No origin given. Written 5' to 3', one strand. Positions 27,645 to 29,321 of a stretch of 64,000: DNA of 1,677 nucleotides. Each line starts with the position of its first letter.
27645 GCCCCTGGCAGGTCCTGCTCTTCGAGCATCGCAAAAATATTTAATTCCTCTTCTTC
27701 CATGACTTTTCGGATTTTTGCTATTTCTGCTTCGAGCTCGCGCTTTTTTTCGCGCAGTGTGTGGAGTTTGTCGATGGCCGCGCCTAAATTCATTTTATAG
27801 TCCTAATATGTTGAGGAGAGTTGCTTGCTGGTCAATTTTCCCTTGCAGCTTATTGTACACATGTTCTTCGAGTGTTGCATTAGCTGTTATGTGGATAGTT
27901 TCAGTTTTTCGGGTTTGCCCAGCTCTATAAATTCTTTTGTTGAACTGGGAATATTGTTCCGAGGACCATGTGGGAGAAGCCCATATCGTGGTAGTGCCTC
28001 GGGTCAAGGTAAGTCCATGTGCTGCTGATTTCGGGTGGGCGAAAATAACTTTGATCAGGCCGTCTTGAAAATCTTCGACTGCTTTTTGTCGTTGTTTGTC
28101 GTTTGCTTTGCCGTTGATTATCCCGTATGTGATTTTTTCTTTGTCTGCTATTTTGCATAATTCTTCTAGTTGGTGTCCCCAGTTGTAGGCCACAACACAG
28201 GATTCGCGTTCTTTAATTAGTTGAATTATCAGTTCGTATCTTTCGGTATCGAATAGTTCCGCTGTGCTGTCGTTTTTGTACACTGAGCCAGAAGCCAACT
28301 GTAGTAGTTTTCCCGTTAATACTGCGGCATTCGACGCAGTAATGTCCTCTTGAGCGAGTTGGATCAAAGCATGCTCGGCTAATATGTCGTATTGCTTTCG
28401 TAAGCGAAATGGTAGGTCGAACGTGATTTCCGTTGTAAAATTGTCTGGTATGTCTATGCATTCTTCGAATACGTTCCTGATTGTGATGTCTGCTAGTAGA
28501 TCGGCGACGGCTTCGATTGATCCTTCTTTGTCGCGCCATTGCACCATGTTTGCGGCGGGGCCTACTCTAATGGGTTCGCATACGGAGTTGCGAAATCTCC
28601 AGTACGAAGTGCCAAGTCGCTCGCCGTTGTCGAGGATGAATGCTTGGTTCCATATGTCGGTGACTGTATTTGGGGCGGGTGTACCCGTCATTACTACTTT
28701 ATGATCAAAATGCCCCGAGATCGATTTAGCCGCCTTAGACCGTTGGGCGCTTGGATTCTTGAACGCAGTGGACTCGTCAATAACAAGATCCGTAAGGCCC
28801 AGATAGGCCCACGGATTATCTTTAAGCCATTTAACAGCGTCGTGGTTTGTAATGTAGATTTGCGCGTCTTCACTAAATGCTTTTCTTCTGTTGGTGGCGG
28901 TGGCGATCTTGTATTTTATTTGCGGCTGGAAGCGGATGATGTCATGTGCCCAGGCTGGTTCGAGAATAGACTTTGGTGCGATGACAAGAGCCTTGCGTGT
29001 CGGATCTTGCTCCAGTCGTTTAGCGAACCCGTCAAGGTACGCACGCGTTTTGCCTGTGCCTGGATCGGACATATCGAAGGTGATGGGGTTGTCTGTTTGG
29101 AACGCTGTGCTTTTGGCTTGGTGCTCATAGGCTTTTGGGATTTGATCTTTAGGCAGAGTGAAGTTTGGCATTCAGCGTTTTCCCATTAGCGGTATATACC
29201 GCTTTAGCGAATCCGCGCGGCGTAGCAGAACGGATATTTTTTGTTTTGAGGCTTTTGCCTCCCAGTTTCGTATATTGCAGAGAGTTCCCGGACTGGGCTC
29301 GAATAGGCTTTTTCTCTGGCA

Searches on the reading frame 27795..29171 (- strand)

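Call 68: search_protein_families(library=pfam, proteins=[window:27795-29171:-], max_evalue=0.001)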
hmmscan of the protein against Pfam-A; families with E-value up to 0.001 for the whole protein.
window:27795-29171:- (458 aa): 4 families
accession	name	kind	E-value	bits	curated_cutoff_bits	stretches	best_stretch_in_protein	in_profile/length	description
PF00176.29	SNF2-rel_dom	-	1.8e-16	60.5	24.9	1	36-280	25-269/290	SNF2-related domain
PF00271.37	Helicase_C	-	1.1e-12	48.6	23.5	1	312-418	3-110/110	Helicase conserved C-terminal domain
PF00270.35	DEAD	-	3.8e-07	30.4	26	1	35-171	21-165/167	DEAD/DEAH box helicase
PF04851.21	ResIII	-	2.5e-05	24.7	22.5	1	28-165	24-162/164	Type III restriction enzyme, res subunit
